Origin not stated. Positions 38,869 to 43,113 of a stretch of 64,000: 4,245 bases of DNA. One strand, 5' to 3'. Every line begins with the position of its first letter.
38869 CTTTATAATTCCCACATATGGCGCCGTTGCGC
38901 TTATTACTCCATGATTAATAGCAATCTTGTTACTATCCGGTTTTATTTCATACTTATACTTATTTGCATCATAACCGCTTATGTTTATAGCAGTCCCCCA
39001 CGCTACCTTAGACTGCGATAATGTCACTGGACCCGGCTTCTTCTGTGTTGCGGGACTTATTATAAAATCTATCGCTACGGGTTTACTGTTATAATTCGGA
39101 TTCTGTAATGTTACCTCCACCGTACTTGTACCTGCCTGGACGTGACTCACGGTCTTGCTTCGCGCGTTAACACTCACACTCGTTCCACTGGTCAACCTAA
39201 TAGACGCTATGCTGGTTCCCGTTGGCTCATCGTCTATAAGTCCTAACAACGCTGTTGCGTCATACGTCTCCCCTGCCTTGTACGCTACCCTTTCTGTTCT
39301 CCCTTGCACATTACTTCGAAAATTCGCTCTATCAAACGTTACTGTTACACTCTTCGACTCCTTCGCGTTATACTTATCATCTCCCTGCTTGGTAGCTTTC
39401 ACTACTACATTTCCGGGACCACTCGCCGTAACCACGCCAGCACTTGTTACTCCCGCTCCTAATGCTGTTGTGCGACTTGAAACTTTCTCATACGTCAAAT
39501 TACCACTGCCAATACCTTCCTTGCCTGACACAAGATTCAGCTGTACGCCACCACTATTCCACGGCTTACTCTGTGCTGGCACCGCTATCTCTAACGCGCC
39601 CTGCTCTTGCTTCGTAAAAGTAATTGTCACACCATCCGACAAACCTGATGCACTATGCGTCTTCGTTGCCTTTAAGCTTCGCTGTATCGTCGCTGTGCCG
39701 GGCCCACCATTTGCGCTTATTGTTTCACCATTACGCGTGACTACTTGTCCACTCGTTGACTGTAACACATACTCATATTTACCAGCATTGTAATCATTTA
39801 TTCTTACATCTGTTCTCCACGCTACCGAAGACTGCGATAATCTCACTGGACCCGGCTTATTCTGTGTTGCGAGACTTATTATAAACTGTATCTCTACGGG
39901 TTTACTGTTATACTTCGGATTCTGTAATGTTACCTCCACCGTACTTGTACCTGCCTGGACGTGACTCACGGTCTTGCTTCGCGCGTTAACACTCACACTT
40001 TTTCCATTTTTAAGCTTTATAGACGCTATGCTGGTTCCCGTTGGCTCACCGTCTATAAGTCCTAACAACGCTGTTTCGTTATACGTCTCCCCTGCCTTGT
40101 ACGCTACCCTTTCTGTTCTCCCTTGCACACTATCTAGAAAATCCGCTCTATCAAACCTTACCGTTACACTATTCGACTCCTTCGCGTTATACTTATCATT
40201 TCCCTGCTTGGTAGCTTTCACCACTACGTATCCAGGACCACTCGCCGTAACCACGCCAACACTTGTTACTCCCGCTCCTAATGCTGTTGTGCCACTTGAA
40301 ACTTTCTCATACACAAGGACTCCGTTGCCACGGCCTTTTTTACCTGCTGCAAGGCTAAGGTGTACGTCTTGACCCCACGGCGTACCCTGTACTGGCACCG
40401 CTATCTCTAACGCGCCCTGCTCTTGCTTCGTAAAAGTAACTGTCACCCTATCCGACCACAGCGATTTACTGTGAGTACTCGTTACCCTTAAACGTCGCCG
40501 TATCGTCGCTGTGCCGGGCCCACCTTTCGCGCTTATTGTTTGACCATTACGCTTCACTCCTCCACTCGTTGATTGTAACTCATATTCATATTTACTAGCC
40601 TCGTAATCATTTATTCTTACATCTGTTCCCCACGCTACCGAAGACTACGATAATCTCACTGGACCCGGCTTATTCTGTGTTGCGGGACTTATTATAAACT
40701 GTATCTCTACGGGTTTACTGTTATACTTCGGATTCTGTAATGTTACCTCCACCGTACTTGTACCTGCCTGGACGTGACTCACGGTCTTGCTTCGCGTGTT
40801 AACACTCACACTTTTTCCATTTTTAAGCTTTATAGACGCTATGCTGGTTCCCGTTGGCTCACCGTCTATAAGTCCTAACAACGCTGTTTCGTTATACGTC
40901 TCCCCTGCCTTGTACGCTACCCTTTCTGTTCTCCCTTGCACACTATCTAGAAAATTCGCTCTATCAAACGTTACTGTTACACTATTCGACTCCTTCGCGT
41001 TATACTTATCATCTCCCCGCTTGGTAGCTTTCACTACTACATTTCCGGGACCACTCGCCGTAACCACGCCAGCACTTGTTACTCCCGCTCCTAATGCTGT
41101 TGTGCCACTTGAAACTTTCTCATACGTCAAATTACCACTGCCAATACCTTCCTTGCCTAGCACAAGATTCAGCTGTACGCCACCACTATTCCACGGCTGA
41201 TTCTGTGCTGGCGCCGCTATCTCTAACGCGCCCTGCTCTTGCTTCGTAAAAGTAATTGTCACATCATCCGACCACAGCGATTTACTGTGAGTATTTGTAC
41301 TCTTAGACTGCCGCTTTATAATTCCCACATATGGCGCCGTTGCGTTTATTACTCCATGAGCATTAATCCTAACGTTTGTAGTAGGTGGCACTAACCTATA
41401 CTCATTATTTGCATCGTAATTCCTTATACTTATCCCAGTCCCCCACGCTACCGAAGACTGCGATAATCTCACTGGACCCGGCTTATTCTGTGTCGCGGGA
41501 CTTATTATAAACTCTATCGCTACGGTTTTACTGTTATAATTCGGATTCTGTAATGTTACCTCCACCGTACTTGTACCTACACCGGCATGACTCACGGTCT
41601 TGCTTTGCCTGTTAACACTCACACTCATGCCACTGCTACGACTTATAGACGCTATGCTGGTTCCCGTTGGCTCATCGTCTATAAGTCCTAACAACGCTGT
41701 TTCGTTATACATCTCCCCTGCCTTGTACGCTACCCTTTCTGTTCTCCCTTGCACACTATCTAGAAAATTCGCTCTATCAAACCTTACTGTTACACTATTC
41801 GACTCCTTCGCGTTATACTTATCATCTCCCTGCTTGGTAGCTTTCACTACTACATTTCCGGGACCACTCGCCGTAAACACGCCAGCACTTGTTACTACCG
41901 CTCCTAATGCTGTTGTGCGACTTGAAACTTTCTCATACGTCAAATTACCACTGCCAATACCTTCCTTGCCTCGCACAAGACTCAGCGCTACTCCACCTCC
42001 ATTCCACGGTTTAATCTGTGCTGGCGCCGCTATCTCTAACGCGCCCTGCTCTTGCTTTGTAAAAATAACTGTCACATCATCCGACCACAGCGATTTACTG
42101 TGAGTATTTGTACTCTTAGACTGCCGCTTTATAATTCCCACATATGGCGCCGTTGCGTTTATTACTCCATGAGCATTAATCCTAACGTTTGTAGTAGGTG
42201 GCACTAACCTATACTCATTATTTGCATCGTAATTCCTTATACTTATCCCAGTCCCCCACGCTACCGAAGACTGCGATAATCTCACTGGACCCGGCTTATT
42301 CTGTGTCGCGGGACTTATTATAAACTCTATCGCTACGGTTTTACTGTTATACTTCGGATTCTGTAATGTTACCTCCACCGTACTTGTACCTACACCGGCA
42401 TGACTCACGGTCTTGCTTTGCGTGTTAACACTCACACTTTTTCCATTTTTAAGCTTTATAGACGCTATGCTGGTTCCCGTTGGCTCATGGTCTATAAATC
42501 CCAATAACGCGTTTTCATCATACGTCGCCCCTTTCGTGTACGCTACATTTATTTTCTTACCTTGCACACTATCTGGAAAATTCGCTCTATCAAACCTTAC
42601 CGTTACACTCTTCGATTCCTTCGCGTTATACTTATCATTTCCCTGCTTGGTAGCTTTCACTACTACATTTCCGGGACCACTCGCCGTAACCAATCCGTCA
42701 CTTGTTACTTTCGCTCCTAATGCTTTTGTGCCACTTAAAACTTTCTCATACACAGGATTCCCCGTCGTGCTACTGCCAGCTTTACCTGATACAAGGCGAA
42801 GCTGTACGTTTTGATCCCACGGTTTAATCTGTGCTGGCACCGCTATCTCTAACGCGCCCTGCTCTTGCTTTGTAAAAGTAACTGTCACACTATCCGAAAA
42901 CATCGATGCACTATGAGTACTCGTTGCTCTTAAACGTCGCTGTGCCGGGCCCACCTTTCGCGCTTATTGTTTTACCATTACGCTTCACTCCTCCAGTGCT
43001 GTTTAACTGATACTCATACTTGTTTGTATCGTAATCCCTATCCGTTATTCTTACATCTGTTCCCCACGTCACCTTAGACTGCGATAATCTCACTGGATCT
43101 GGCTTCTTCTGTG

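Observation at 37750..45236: Giant surface-lipoprotein gene built from near-identical 813-bp Ig-like tandem repeats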

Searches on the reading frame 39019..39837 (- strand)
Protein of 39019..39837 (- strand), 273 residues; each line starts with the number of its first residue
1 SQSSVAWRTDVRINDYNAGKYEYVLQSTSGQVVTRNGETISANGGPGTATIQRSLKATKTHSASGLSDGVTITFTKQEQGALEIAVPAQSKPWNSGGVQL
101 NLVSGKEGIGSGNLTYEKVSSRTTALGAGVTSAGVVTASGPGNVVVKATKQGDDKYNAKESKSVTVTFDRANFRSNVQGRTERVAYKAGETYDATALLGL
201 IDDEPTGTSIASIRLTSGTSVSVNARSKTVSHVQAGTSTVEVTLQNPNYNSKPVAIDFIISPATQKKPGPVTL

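Call 36: search_protein_representatives(alignment_id=A1)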
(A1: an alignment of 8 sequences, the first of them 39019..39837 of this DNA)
Query: 8 sequences, 269 profile positions. Proteins with E-value up to 0.001 (for the whole library): 389; up to 1e-10: 107; up to 1e-30: 12. The best 150 are listed.
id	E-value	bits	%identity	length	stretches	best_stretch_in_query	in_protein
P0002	0.0e+00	1301.3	-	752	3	1-269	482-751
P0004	0.0e+00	1275.0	-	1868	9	2-269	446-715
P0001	0.0e+00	1049.0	-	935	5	1-269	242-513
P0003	5.5e-216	730.9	-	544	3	2-269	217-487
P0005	1.5e-45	172.0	-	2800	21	51-168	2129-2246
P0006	6.6e-42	160.1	-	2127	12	123-167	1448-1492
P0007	1.1e-40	156.1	-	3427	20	63-189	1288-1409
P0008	2.0e-38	148.7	-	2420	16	62-168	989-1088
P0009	3.7e-33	131.4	-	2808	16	36-187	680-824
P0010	4.3e-32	127.9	-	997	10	60-170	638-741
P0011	1.3e-31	126.4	-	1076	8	100-169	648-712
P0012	3.7e-31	124.9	-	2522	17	63-170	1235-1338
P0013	1.2e-28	116.6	-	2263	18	106-191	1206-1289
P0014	2.1e-28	115.8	-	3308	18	65-166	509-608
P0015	2.6e-28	115.5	-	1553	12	65-184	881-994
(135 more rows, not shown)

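Call 39: find_encoding_contigs(protein=P0004, flank=10000, max_places=6)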
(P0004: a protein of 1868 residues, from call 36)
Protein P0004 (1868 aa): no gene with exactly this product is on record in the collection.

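Call 40: search_protein_families(library=pfam, proteins=[P0004, P0005, P0006, P0010, P0011], max_evalue=0.001)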
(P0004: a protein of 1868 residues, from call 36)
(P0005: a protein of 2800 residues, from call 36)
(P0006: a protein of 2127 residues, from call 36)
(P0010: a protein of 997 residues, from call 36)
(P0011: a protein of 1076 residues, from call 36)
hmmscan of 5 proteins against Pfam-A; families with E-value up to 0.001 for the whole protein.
P0004 (1868 aa): 1 family
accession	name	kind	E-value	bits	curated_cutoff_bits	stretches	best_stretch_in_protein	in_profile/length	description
PF20999.2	DUF4438_C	-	0.00071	19.9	27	0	833-879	74-120/124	Domain of unknown function (DUF4438), C-terminal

P0005 (2800 aa): 1 family
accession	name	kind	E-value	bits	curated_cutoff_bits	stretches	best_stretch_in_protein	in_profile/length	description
PF22359.2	Big-like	-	1.5e-16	60.8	27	1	1432-1464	2-33/48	Bacterial Ig-like domain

P0006 (2127 aa): 7 families
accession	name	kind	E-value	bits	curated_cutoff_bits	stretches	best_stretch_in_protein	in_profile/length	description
PF00759.25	Glyco_hydro_9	-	4.5e-85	287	27.7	1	32-490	1-444/444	Glycosyl hydrolase family 9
PF22359.2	Big-like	-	4.3e-28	97.7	27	0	1267-1312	2-46/48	Bacterial Ig-like domain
PF02368.24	Big_2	-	4.8e-24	84.5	22.8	0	1523-1556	35-68/79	Bacterial Ig-like domain (group 2)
PF19081.6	Ig_7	-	3.5e-10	40.5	27.3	1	661-717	4-64/84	Ig-like domain CHU_C associated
PF18962.6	Por_Secre_tail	-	5.8e-10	39.8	27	1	2052-2125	1-74/75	Secretion system C-terminal sorting domain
PF07610.17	DUF1573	-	2.1e-05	24.9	26.1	1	1943-2035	8-98/98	Protein of unknown function (DUF1573)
PF13895.12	Ig_2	-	5.4e-05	23.8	27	1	532-576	29-73/79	Immunoglobulin domain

P0010 (997 aa): 1 family
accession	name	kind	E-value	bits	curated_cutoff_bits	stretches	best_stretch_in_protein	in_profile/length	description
PF16640.11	Big_3_5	-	3.4e-06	28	35.5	0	925-994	15-81/88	Bacterial Ig-like domain (group 3)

P0011 (1076 aa): 0 families

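Call 41: predict_structure(alignment_id=A1)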
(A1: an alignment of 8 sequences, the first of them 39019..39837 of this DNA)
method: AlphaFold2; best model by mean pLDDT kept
length: 273 residues; sequences in the alignment: 8
mean_pLDDT: 74.8   pTM: 0.50
mean pLDDT of the five models: 74.8, 65.7, 63.8, 63.2, 62.5
residues with pLDDT >= 90: 72; 70-90: 84; 50-70: 106; < 50: 11
segments of 3 or more residues with pLDDT < 50: 1-8
pLDDT, mean of each block of 10 residues (from residue 1): 43 59 66 63 61 62 52 55 65 67 63 78 83 81 82 63 78 86 92 96 89 95 96 95 88 95 69 64
secondary structure, 60 per line:
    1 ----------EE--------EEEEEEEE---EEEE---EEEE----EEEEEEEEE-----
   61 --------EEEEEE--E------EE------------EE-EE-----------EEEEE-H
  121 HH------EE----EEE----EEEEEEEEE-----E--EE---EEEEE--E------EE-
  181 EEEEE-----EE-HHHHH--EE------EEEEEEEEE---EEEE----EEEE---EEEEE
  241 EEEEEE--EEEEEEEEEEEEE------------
elements in order: E21-28 E32-35 E39-42 E47-55 E69-74 E114-118 E135-137 E142-150 E164-168 E181-185 H194-198 E209-217 E221-224 E229-232 E236-246 E249-261
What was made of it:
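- On Pfam Big_2 (PF02368) / Big-like (PF22359) bacterial Ig-like domains: The AlphaFold2 model is all-beta (call 41).
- The AlphaFold2 unit model is all-beta with pLDDT 74.8; domain C reaches about 90 (call 41).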

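Call 43: fold_search(model_id=the predicted structure, library=pdb)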
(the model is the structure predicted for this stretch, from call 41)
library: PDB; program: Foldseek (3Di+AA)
matches with E <= 10: 1652; with E <= 0.001: 71
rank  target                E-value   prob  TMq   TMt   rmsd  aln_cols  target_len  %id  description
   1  9g93_I                1.7e-06  1.00  0.25  0.20  31.2       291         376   18  CryoET structure of the in vitro grown Bacillus anthracis Sap S-layer (released 2024-12-18)
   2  5un2                  3.0e-06  1.00  0.26  0.23  12.7       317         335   14  Crystal Structure of Mouse Cadherin-23 EC19-21 with non-syndromic deafness (DFNB12) associated mutation R2029W (released 2018-02-07)
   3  5w1d                  3.2e-06  1.00  0.27  0.21  12.0       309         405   13  Crystal Structure of Mouse Protocadherin-15 EC4-7 (released 2018-06-06)
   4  5uz8                  3.5e-06  1.00  0.26  0.23  11.6       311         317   12  Crystal Structure of Mouse Cadherin-23 EC22-24 (released 2018-02-28)
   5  5tfk                  3.5e-06  1.00  0.26  0.22  11.8       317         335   15  Crystal Structure of Mouse Cadherin-23 EC19-21 WT (released 2017-12-27)
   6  7sz8_A                4.7e-06  1.00  0.30  0.24  10.2       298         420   13  Crystal structure of human CELSR1 EC4-7 (released 2022-12-14)
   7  8d40_A                6.7e-06  1.00  0.24  0.17  12.1       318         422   10  Crystal structure of human CELSR1 EC1-4 (released 2023-08-30)
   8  6e6b_A                7.1e-06  1.00  0.22  0.14  11.9       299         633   13  Crystal structure of the Protocadherin GammaB4 extracellular domain (released 2019-04-10)
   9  7stz_D                9.1e-06  1.00  0.28  0.20  12.2       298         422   12  Crystal Structure of Human E-cadherin EC1-5 bound by mouse monoclonal antibody Fab mAb-1_19A11 (released 2022-01-26)
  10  5szq_A                1.1e-05  1.00  0.23  0.18  12.8       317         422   13  Protocadherin Gamma A4 extracellular cadherin domains 3-6 (released 2016-11-02)
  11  4m00_A                1.1e-05  1.00  0.40  0.24   9.8       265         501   12  Crystal structure of the ligand binding region of staphylococcal adhesion SraP (released 2014-06-18)
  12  5erd_A                1.1e-05  1.00  0.26  0.17  12.8       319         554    9  Crystal structure of human Desmoglein-2 ectodomain (released 2016-06-22)
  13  5tfm                  1.4e-05  1.00  0.28  0.26  11.0       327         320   10  Crystal Structure of Human Cadherin-23 EC6-8 (released 2017-12-27)
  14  3q2v_B                1.6e-05  1.00  0.29  0.21  11.8       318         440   12  Crystal structure of mouse E-cadherin ectodomain (released 2011-04-06)
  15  5v5x_B                1.7e-05  1.00  0.24  0.20  12.1       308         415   15  Protocadherin gammaB7 EC3-6 cis-dimer structure (released 2017-11-01)
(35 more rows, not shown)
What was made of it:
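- Foldseek matches cadherin EC arrays, the Sap and SbsB S-layer proteins and SraP at E about 1e-6 (call 43).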

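Call 45: list_cluster_members(proteins=[P0004])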
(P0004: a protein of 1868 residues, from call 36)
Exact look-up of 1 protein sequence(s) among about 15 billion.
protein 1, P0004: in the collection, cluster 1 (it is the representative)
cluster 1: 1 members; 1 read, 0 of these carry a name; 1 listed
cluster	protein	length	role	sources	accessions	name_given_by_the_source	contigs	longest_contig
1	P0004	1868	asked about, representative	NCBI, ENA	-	-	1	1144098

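Call 55: search_solved_structures(query=A1, max_evalue=1, show_alignments=2)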
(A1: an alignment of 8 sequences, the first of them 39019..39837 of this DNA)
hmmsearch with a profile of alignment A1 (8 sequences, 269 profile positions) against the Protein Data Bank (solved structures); distinct sequences matched with E-value up to 1: 0.
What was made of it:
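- On Lig proteins of Leptospira: A profile search of PDB sequences found no match to any solved chain (call 55).
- Tried and rejected: A profile search of PDB sequences gave no hit (call 55).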

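Call 80: fold_search(model_id=the predicted structure, library=viral)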
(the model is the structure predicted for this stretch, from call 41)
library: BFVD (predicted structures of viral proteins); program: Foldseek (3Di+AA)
matches with E <= 10: 1111; with E <= 0.001: 88
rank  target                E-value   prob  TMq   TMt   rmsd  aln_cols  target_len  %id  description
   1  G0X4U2                4.7e-08  1.00  0.29  0.18  11.1       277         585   18  Major head protein [Salmonella phage 7-11]
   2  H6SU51                6.9e-08  1.00  0.28  0.17  16.4       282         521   16  Gp18 T4-like tail sheath protein [Campylobacter virus IBB35]
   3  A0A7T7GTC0            8.5e-08  1.00  0.37  0.19   9.9       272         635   18  (no name in the UniProt tables at hand)
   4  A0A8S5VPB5            4.6e-07  1.00  0.26  0.17  12.9       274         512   13  (no name in the UniProt tables at hand)
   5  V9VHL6                7.6e-07  1.00  0.28  0.25  15.1       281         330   16  BIG2 domain-containing protein [Achromobacter phage JWAlpha]
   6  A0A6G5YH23            8.0e-07  1.00  0.37  0.24  11.4       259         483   19  (no name in the UniProt tables at hand)
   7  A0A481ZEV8            8.4e-07  1.00  0.40  0.13  12.0       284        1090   16  Putative Ig domain protein [Pithovirus LCPAC404]
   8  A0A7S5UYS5            8.4e-07  1.00  0.33  0.27   9.3       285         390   15  Cadherin domain-containing protein [Rhizobium phage RHph_N34]
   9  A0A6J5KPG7            1.0e-06  1.00  0.30  0.14  20.8       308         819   11  Ig [uncultured Caudovirales phage]
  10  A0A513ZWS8            1.3e-06  1.00  0.32  0.19  10.4       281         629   14  Major tail protein [Salmonella phage SE13]
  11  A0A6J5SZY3            1.4e-06  1.00  0.35  0.12  10.3       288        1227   13  Ig [uncultured Caudovirales phage]
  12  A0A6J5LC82            3.6e-06  1.00  0.38  0.14   9.5       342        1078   12  Ig [uncultured Caudovirales phage]
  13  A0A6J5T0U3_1          6.9e-06  1.00  0.46  0.18   8.0       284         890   13  Ig [uncultured Caudovirales phage]
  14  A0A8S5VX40            8.0e-06  1.00  0.32  0.22  10.8       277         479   12  (no name in the UniProt tables at hand)
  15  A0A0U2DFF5            1.1e-05  1.00  0.27  0.20  14.1       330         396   13  BIG2 domain-containing protein [Escherichia phage APECc02]
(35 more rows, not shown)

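Call 86: find_homologous_proteins(query=P0004, max_evalue=1e-10)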
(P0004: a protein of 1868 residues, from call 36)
Query P0004 (1868 aa): 1 proteins with E <= 1e-10 among 8000 candidates.
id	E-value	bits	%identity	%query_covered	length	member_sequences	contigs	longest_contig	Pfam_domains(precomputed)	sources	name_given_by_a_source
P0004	0.0e+0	4160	100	100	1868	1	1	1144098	-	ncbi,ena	-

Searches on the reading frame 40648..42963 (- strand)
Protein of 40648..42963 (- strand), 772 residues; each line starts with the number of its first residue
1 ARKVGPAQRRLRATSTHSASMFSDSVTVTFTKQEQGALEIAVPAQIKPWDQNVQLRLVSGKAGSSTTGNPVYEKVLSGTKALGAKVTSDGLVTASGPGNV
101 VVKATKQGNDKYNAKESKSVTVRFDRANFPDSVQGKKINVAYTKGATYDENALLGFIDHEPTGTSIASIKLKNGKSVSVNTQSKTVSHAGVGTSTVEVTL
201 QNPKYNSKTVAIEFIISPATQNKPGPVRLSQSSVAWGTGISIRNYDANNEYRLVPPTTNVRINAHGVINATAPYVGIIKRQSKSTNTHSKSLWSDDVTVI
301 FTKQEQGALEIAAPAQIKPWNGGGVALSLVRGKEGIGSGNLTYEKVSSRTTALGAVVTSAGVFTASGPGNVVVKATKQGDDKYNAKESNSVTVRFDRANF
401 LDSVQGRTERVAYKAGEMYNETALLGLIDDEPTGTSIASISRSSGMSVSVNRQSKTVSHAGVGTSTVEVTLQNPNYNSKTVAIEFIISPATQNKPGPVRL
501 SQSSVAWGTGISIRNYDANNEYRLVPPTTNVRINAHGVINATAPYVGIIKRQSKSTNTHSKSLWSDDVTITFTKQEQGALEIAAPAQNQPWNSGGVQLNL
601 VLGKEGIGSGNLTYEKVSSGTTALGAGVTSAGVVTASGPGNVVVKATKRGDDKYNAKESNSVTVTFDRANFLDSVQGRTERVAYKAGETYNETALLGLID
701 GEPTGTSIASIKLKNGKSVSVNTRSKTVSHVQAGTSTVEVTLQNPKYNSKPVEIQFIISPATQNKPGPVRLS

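Call 14: search_protein_families(library=pfam, proteins=[window:40648-42963:-], max_evalue=1)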
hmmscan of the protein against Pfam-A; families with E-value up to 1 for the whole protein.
window:40648-42963:- (772 aa): 15 families
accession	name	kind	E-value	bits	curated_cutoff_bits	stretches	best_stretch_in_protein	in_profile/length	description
PF25374.1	Cadherin_FAT4_N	-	0.00012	22.8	35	0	698-733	9-43/85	FAT4-like, N-terminal cadherin-like domain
PF01352.32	KRAB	-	0.00093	19.2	20.4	0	566-581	5-20/42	KRAB box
PF10980.13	DUF2787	-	0.0022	18.7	27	0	711-759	16-62/126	Protein of unknown function (DUF2787)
PF20999.2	DUF4438_C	-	0.0027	18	27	0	74-109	74-109/124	Domain of unknown function (DUF4438), C-terminal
PF12847.13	Methyltransf_18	-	0.0053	17.2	27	0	440-493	69-121/151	Methyltransferase domain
PF01835.25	MG2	-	0.08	13.7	32.8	0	679-742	6-67/96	MG2 domain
PF05204.19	Hom_end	-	0.092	13.3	21.1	0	434-472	46-85/110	Homing endonuclease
PF04773.18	FecR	-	0.11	13.4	24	0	705-742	6-45/97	FecR protein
PF02974.19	Inh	-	0.12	12.8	25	0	64-121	35-92/97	Protease inhibitor Inh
PF16450.11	Prot_ATP_ID_OB_C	-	0.15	12.4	23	0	708-728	31-51/56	Proteasomal ATPase OB C-terminal domain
PF09394.16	Inhibitor_I42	-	0.17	12.6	27.2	0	613-664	38-89/91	Chagasin family peptidase inhibitor I42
PF17141.9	DUF5114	-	0.18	12.8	27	0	686-746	30-88/88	Domain of unknown function (DUF5114)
PF13753.12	SWM_repeat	-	0.18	12.5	27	0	443-484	37-80/86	Putative flagellar system-associated repeat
PF11614.14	FixG_C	-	0.19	12.3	25.6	0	171-225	53-106/119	IG-like fold at C-terminal of FixG, putative oxidoreductase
PF00677.23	Lum_binding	-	0.93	10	27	0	709-740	31-62/86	Lumazine binding domain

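Call 70: search_protein_families(library=ncbifam, proteins=[window:40648-42963:-], max_evalue=0.01)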
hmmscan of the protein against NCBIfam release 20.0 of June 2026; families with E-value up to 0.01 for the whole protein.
window:40648-42963:- (772 aa): 1 family
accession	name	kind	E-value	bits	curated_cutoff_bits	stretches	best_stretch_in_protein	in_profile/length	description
TIGR03923.1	T7SS_EccE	equivalog_domain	0.003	16.5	108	0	356-408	144-196/344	type VII secretion protein EccE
